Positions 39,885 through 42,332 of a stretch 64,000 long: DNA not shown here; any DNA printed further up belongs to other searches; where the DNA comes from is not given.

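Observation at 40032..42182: C2H2/U1-type zinc-finger protein fused to a degenerate P-loop NTPase-like domain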

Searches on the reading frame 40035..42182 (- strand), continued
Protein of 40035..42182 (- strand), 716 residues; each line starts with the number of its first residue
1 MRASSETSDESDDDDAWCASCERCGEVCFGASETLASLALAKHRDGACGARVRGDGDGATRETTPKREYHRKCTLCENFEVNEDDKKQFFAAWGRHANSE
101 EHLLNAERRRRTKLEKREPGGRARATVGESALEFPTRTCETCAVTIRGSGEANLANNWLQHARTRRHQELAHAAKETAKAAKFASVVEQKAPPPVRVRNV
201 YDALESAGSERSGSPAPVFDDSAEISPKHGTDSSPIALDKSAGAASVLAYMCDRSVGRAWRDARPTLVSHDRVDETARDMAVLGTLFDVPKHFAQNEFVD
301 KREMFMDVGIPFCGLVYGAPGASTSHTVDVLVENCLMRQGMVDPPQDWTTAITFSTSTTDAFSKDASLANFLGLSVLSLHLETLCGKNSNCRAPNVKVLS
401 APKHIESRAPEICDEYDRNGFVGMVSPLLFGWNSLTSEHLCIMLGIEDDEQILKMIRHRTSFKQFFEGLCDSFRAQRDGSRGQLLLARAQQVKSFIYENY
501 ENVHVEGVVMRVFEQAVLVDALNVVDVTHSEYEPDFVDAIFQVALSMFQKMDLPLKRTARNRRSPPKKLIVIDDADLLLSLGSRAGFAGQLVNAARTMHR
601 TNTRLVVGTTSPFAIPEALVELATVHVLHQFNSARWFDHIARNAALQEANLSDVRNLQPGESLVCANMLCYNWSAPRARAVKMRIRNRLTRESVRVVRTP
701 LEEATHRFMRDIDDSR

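Call 58: find_encoding_contigs(protein=P0006, flank=6000, max_places=3)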
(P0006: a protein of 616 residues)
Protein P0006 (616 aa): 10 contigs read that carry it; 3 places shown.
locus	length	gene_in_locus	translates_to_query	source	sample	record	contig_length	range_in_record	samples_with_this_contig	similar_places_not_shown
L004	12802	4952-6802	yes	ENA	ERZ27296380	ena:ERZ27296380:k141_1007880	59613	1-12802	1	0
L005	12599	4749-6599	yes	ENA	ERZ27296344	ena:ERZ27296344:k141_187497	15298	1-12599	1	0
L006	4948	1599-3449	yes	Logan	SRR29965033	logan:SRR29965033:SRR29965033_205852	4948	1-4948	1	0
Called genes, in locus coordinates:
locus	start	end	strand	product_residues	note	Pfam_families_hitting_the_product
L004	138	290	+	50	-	-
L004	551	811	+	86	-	-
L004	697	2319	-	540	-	PF01554:MatE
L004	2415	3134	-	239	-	-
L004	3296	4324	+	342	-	PF00804:Syntaxin, PF05739:SNARE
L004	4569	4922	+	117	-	-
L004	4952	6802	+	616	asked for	-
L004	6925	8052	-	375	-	PF25539:Bestrophin_2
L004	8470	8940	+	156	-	-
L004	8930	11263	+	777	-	PF02518:HATPase_c (weak), PF13589:HATPase_c_3, PF00183:HSP90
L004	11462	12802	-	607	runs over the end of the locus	PF13855:LRR_8 (faint), PF00560:LRR_1 (faint), PF12799:LRR_4 (faint)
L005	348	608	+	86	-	-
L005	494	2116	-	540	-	PF01554:MatE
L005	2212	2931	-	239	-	-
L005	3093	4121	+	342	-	PF00804:Syntaxin, PF05739:SNARE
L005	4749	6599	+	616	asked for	-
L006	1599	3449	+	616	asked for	-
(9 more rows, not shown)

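Call 59: find_encoding_contigs(protein=P0156, flank=6000, max_places=3)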
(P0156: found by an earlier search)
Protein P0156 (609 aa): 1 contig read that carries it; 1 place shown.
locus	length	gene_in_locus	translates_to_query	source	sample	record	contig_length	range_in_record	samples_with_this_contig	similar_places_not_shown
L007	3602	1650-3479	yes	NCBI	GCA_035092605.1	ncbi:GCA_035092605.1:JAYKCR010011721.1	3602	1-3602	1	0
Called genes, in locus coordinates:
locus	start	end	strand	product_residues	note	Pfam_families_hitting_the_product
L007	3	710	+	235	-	?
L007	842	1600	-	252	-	-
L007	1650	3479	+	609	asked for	-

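Call 68: search_protein_families(library=pfam, proteins=[P0020, P0055, P0078, P0071, P0023, P0054, P0080, P0007, P0010, P0008], max_evalue=0.1)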
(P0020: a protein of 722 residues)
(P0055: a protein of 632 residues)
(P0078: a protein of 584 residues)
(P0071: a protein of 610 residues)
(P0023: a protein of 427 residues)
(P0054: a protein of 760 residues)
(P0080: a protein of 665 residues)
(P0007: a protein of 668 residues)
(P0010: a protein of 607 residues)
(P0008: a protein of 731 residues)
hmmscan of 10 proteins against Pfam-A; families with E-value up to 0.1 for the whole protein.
P0020 (722 aa): 3 families
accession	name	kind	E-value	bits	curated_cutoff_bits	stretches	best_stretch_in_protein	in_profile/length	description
PF05872.18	HerA_C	-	0.00031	20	22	1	559-640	239-319/502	Helicase HerA-like C-terminal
PF14469.11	AKAP28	-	0.066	13.4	22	0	17-60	27-70/121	28 kDa A-kinase anchor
PF18439.7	zf_UBZ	-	0.093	12.9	25.6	0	43-60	3-20/32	Ubiquitin-Binding Zinc Finger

P0055 (632 aa): 2 families
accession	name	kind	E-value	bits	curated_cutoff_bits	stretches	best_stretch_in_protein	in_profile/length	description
PF05872.18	HerA_C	-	0.0078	15.3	22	1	471-586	240-361/502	Helicase HerA-like C-terminal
PF00004.35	AAA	-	0.02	15.8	21.2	0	482-543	56-121/131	ATPase family associated with various cellular activities (AAA)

P0078 (584 aa): 0 families

P0071 (610 aa): 2 families
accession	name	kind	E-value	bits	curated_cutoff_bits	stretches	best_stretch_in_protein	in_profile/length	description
PF13401.12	AAA_22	-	0.058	14.2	27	0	210-231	7-28/130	AAA domain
PF12194.14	Ste5_C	-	0.079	13.3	25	0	232-287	18-73/189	Protein kinase Fus3-binding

P0023 (427 aa): 7 families
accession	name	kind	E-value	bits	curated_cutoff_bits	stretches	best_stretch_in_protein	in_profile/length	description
PF05872.18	HerA_C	-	0.0013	17.9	22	1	309-367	260-319/502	Helicase HerA-like C-terminal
PF13401.12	AAA_22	-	0.0014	19.4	27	0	83-103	7-27/130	AAA domain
PF04780.17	DUF629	-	0.0095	15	23.1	1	4-37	57-90/465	Protein of unknown function (DUF629)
PF05707.18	Zot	-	0.025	14.5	20.3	1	307-368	82-146/197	Zonular occludens toxin (Zot)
PF24883.2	NPHP3_N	-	0.029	15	24.8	0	81-139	22-74/164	Nephrocystin 3, N-terminal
PF17003.11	Actin_micro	-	0.048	13.3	27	1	3-35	211-238/354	Putative actin-like family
PF07063.19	HGLS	-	0.083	12.6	25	0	194-293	288-384/386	2-oxoadipate dioxygenase/decarboxylase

P0054 (760 aa): 0 families

P0080 (665 aa): 4 families
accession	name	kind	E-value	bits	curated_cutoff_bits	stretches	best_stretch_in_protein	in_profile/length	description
PF12872.13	OST-HTH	-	2.9e-09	37.1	23.8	1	29-90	7-69/71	OST-HTH/LOTUS domain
PF05872.18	HerA_C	-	0.00054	19.2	22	1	520-582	257-319/502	Helicase HerA-like C-terminal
PF05707.18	Zot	-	0.015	15.2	20.3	1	518-582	80-145/197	Zonular occludens toxin (Zot)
PF00270.35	DEAD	-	0.021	15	26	1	514-549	112-146/167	DEAD/DEAH box helicase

P0007 (668 aa): 1 family
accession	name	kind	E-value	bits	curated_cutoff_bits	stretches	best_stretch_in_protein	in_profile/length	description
PF05872.18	HerA_C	-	0.0019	17.4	22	1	489-551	258-319/502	Helicase HerA-like C-terminal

P0010 (607 aa): 2 families
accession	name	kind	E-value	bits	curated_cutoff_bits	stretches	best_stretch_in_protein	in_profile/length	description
PF00004.35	AAA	-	0.012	16.5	21.2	0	229-248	3-22/131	ATPase family associated with various cellular activities (AAA)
PF00270.35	DEAD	-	0.068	13.3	26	0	472-495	114-137/167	DEAD/DEAH box helicase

P0008 (731 aa): 2 families
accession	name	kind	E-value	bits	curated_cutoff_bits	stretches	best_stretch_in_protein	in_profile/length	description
PF05872.18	HerA_C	-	0.0002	20.6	22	1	526-607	245-321/502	Helicase HerA-like C-terminal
PF05707.18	Zot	-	0.049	13.5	20.3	0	524-606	67-146/197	Zonular occludens toxin (Zot)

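Call 75: search_protein_families(library=padloc, proteins=[window:40035-42182:-, P0010, P0007, P0080, P0011], max_evalue=0.01)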
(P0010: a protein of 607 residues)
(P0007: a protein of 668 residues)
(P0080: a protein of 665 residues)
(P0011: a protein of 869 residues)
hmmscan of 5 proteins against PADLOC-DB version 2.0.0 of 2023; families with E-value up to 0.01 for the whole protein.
window:40035-42182:- (716 aa): 1 family
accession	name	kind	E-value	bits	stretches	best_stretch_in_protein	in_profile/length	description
PDLC04140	mad8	-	6.3e-12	43.6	1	315-668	31-290/314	mads_8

P0010 (607 aa): 1 family
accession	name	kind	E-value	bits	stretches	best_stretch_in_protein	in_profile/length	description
PDLC04140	mad8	-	1.2e-16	59.1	1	209-602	7-308/314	mads_8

P0007 (668 aa): 8 families
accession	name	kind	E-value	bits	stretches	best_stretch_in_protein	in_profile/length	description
PDLC04140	mad8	-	4.3e-20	70.4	1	221-622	6-311/314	mads_8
PDLC04103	HerA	-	5.6e-08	29.6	1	469-588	421-545/579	-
PDLC04102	HerA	-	9e-07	25.6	1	493-591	510-611/654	-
PDLC01055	HerA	-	3.2e-06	24.3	1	443-552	374-482/532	Type III coevolved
PDLC04106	HerA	-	2.4e-05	21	1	489-589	512-618/667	-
PDLC04105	HerA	-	5e-05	20.1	0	490-586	421-522/576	-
PDLC02188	HerA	-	7.9e-05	19.7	1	490-588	430-531/578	-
PDLC04100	HerA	-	0.00059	16.6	1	488-589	440-545/580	-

P0080 (665 aa): 9 families
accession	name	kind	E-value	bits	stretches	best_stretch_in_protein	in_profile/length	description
PDLC04140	mad8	-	1.3e-17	62.3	1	258-623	16-292/314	mads_8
PDLC04106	HerA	-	2.7e-07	27.5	1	515-620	506-618/667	-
PDLC04103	HerA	-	3.4e-07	27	1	502-618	421-544/579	-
PDLC01055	HerA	-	2.2e-06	24.8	1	499-618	395-512/532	Type III coevolved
PDLC04102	HerA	-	6.8e-06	22.7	1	509-619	492-608/654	-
PDLC04105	HerA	-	1.7e-05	21.6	1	510-598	409-502/576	-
PDLC02188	HerA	-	3e-05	21.1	1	521-617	429-529/578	-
PDLC04100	HerA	-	0.0024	14.6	1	515-591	435-516/580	-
PDLC02185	HerA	-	0.0026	14.6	1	513-624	439-555/585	-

P0011 (869 aa): 4 families
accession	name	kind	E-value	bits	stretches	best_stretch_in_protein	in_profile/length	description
PDLC04140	mad8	-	6.5e-21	73.1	1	463-828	15-293/314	mads_8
PDLC04103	HerA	-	0.00016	18.1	0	704-789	420-510/579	-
PDLC04106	HerA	-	0.00036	17.2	1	719-839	506-633/667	-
PDLC01055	HerA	-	0.0006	16.7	1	675-787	370-482/532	Type III coevolved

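Call 80: search_protein_families(library=ncbifam, proteins=[window:40035-42182:-, P0010, P0007, P0011], max_evalue=0.01)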
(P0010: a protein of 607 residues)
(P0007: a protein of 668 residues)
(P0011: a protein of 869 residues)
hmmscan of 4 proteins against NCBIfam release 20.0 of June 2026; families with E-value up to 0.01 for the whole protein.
window:40035-42182:- (716 aa): 0 families

P0010 (607 aa): 1 family
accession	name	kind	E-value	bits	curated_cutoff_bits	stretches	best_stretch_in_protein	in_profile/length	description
NF053655.1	CedD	equivalog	1.2e-09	37.4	600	1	463-577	408-517/527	DNA-translocating ATPase CedD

P0007 (668 aa): 3 families
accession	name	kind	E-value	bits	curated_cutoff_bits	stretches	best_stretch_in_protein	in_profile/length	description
NF053655.1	CedD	equivalog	5.2e-05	22.1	600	1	485-588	417-514/527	DNA-translocating ATPase CedD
NF042944.1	HerA_antiphage_2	equivalog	0.003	16.4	850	0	490-587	430-530/576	anti-phage-associated helicase HerA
NF040937.1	HerA_Thermprot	equivalog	0.005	15.3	800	0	491-587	353-449/487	DNA double-strand break repair helicase HerA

P0011 (869 aa): 0 families
